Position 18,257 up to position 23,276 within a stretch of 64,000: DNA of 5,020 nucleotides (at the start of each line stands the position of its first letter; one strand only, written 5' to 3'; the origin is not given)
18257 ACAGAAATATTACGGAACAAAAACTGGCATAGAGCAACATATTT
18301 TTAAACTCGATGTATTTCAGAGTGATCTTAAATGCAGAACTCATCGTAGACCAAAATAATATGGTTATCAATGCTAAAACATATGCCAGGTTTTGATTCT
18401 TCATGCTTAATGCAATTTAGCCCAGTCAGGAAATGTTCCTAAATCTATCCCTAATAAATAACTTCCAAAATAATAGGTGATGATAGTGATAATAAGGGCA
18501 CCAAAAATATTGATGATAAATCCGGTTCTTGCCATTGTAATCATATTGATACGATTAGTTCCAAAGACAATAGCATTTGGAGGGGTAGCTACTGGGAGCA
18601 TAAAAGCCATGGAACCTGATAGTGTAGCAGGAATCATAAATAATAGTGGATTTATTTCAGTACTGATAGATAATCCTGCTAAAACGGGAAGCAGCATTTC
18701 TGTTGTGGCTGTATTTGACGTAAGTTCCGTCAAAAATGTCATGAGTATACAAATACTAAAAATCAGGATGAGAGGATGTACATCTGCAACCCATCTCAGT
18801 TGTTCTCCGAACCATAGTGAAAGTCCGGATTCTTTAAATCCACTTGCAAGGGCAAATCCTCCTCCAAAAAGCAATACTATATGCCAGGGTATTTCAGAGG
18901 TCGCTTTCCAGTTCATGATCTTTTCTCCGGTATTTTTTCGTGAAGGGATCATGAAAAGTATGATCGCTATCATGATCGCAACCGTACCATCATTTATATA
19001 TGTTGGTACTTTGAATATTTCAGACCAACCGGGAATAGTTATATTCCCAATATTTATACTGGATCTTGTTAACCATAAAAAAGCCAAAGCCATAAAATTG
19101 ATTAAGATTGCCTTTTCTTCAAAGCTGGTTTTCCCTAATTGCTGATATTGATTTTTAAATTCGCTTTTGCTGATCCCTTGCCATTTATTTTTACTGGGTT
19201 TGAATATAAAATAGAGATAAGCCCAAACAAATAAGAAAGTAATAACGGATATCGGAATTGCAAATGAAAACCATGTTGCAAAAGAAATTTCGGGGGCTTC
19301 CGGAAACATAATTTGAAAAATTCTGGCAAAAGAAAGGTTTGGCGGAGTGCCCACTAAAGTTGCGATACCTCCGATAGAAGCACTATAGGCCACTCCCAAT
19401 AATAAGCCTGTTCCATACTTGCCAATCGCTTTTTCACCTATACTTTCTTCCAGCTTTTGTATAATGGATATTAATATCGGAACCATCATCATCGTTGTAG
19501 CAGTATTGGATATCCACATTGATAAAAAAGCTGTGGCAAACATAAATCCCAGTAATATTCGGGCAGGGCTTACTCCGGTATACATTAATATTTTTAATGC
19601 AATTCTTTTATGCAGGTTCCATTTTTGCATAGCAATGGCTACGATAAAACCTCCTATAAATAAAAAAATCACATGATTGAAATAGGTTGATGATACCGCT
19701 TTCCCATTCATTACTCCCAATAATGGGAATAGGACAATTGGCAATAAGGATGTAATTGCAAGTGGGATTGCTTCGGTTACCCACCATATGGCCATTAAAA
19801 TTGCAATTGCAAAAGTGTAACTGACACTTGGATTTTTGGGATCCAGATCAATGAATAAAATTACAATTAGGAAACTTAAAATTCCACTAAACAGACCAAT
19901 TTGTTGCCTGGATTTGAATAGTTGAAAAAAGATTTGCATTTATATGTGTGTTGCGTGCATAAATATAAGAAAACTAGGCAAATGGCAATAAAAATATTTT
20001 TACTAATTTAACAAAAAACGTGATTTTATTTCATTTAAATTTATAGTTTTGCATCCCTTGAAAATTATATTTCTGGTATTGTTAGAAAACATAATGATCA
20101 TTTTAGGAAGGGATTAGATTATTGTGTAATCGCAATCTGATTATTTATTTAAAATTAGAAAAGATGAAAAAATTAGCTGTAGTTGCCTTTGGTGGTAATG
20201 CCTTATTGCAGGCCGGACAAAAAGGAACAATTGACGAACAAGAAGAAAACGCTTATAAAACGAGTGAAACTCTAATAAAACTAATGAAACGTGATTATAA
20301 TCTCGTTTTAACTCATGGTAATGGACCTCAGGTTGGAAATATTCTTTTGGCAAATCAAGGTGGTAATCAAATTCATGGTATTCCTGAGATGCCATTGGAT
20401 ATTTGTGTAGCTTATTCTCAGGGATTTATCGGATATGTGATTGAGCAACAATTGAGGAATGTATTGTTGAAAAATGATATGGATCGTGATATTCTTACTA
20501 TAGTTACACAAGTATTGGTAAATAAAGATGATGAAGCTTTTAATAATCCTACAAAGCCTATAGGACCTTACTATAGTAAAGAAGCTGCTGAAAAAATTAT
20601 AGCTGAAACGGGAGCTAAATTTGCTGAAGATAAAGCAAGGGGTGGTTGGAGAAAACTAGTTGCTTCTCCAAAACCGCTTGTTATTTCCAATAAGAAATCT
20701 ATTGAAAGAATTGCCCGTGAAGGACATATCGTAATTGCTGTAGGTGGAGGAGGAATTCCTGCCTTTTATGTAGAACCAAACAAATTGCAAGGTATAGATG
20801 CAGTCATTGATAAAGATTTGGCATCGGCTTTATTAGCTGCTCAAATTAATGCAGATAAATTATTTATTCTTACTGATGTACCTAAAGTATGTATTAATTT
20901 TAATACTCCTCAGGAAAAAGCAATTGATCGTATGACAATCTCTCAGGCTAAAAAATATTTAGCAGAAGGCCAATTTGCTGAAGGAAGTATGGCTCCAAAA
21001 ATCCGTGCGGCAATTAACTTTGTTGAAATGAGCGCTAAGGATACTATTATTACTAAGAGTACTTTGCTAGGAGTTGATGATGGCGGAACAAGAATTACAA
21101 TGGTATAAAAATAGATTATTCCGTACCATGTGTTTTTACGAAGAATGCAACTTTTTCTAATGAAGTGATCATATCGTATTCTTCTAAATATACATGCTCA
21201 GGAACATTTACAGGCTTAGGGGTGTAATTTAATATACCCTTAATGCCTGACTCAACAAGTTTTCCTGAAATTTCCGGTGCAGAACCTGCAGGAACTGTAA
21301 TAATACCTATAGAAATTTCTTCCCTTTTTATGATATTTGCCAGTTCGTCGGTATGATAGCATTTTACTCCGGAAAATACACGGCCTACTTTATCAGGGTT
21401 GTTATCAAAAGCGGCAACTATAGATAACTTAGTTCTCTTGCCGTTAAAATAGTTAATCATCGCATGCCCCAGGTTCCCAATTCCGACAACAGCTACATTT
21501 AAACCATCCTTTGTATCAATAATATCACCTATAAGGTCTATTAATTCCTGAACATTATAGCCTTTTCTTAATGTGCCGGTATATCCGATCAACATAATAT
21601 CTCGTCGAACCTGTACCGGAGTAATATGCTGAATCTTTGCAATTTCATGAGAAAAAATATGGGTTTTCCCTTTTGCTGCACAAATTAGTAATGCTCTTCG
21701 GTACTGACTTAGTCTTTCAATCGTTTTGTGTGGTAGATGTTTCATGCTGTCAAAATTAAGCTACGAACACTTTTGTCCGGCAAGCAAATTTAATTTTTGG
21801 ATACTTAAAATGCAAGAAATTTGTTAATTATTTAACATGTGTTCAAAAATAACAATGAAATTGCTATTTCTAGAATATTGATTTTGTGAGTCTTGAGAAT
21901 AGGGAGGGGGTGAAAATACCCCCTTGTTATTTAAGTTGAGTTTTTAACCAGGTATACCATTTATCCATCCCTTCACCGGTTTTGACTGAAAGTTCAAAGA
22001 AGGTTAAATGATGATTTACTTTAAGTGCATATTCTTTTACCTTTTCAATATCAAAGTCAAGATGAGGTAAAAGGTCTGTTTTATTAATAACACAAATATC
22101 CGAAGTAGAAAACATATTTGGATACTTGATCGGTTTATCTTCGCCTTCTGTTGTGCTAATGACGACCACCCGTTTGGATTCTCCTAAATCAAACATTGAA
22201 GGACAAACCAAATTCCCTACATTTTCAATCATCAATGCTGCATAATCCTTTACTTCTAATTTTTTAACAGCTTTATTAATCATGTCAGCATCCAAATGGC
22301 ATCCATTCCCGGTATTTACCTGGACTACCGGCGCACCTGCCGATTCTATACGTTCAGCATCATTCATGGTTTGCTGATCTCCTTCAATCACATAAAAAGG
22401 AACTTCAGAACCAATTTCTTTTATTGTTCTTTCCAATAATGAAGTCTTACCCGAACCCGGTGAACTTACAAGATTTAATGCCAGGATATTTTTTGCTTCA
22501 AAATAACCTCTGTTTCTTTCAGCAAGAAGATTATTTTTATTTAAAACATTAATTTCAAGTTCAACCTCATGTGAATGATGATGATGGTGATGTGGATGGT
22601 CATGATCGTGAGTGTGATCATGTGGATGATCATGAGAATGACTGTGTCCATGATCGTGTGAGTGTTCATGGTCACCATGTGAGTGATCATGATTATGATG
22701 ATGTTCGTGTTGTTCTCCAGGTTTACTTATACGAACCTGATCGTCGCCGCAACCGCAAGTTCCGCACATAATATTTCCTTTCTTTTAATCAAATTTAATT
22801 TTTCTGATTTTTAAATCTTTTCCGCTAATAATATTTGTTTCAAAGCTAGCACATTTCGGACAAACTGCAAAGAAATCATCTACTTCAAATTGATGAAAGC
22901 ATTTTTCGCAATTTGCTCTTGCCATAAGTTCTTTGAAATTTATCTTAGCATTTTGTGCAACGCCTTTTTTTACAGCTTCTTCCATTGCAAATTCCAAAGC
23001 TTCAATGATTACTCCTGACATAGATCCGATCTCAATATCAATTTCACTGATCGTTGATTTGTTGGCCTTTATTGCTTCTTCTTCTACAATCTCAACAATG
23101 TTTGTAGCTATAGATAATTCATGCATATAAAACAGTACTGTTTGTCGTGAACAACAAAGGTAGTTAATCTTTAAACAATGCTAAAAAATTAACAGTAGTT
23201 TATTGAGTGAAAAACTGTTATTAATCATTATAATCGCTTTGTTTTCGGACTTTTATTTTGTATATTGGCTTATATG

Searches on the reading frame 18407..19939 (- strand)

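Call 7: search_protein_families(library=pfam, proteins=[window:18407-19939:-])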
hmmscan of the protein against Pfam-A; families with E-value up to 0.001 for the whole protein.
window:18407-19939:- (510 aa): 2 families
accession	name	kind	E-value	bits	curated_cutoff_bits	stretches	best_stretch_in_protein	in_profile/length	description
PF00939.25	Na_sulph_symp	-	1.4e-78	265.4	27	1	23-496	13-470/472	Sodium:sulfate symporter transmembrane region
PF03600.22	CitMHS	-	2e-54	185.4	31.9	1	51-435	2-332/336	Citrate transporter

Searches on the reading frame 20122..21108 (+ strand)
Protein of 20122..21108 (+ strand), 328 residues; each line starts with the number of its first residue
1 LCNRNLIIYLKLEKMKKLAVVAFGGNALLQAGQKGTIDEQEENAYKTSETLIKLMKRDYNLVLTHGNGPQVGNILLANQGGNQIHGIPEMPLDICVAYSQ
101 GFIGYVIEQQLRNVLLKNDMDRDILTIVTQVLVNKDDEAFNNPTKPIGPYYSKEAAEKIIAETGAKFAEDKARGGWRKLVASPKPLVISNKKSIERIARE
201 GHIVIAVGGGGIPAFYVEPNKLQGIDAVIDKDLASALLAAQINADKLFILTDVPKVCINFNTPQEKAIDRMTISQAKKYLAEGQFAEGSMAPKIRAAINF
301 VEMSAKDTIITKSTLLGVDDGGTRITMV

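Call 7: search_protein_families(library=pfam, proteins=[window:20122-21108:+])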
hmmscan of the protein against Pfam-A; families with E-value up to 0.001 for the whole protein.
window:20122-21108:+ (328 aa): 1 family
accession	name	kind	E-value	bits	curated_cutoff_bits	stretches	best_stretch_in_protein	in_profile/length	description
PF00696.33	AA_kinase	-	3e-24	86.5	24.9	1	17-311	1-233/234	Amino acid kinase family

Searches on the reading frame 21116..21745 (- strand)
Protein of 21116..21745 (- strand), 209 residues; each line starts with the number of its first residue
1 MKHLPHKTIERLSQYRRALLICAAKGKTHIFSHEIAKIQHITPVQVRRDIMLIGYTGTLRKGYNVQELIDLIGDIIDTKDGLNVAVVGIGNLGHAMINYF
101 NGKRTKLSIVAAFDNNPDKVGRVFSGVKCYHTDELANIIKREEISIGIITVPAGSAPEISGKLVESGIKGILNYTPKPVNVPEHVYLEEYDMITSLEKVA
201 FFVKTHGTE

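Call 6: search_protein_families(library=pfam, proteins=[window:21116-21745:-])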
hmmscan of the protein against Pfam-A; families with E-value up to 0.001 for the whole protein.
window:21116-21745:- (209 aa): 3 families
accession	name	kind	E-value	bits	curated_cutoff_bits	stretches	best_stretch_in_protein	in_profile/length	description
PF02629.25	CoA_binding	-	1.7e-21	77.2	22.3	1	83-176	5-96/97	CoA binding domain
PF06971.19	Put_DNA-bind_N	-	2.7e-12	47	27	1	4-50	2-48/49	Putative DNA-binding protein N-terminus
PF01408.29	GFO_IDH_MocA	-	7.6e-08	33.5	24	1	82-169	1-88/120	Oxidoreductase family, NAD-binding Rossmann fold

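Call 44: search_protein_families(library=ncbifam, proteins=[window:21116-21745:-], max_evalue=0.01)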
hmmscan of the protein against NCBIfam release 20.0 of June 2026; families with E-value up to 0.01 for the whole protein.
window:21116-21745:- (209 aa): 13 families
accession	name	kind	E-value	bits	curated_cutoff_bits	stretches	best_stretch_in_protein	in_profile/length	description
NF003995.0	PRK05472.2-4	subfamily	2.2e-58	197.3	126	1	2-206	4-208/213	redox-sensing transcriptional repressor Rex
NF003996.0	PRK05472.2-5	equivalog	4.2e-53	180.3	138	1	3-205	1-201/209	redox-sensing transcriptional repressor Rex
NF003993.0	PRK05472.2-2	equivalog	4.5e-53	179.9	217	1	2-206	4-208/212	redox-sensing transcriptional repressor Rex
NF003989.0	PRK05472.1-3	equivalog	7.8e-51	172.9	177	1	2-206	6-210/215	redox-sensing transcriptional repressor Rex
NF003994.0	PRK05472.2-3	equivalog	8.1e-51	172.4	130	1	2-199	7-204/217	redox-sensing transcriptional repressor Rex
NF003992.0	PRK05472.2-1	equivalog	4.1e-46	157.1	226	1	2-203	19-220/249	redox-sensing transcriptional repressor Rex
NF003990.0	PRK05472.1-4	equivalog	1.5e-42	145.6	233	1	3-205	6-208/214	redox-sensing transcriptional repressor Rex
NF003991.0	PRK05472.1-5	equivalog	4.7e-39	134.5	198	1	3-205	6-208/211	redox-sensing transcriptional repressor Rex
NF003988.0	PRK05472.1-1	equivalog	4.4e-35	121.6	321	1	2-206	5-211/214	redox-sensing transcriptional repressor Rex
NF035922.1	Trp_DH_ScyB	equivalog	0.0051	15.9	600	1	79-126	166-213/346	tryptophan dehydrogenase ScyB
TIGR02853.1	spore_dpaA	equivalog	0.0075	15.6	319.65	0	79-153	149-219/287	dipicolinic acid synthetase subunit A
NF040723.1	UDP-GlcNAcDh_Arch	equivalog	0.0088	15.6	450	0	82-169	1-86/302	UDP-N-acetylglucosamine 3-dehydrogenase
TIGR03570.1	NeuD_NnaD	subfamily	0.0096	15.5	160.8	0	84-147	2-65/202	NeuD/PglB/VioB family sugar acetyltransferase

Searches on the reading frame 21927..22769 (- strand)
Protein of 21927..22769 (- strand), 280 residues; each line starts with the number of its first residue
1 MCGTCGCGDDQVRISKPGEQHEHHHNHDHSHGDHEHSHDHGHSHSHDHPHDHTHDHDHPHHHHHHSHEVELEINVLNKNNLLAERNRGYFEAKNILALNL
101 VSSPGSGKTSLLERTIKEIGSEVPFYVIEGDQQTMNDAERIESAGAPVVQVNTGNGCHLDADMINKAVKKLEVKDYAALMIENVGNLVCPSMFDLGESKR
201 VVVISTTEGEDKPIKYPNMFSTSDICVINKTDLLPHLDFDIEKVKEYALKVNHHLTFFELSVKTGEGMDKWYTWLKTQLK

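Call 7: search_protein_families(library=pfam, proteins=[window:21927-22769:-])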
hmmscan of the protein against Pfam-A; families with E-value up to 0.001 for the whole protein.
window:21927-22769:- (280 aa): 1 family
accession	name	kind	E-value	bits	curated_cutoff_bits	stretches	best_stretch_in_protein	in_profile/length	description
PF02492.25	cobW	-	2.8e-22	79.6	20.7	1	99-258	4-179/180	CobW/HypB/UreG, nucleotide-binding domain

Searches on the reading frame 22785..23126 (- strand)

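Call 7: search_protein_families(library=pfam, proteins=[window:22785-23126:-])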
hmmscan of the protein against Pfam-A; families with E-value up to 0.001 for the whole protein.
window:22785-23126:- (113 aa): 1 family
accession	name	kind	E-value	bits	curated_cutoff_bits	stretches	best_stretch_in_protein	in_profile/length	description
PF01155.25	HypA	-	1.5e-29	102.7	28.9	1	1-111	1-111/112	Hydrogenase/urease nickel incorporation, metallochaperone, hypA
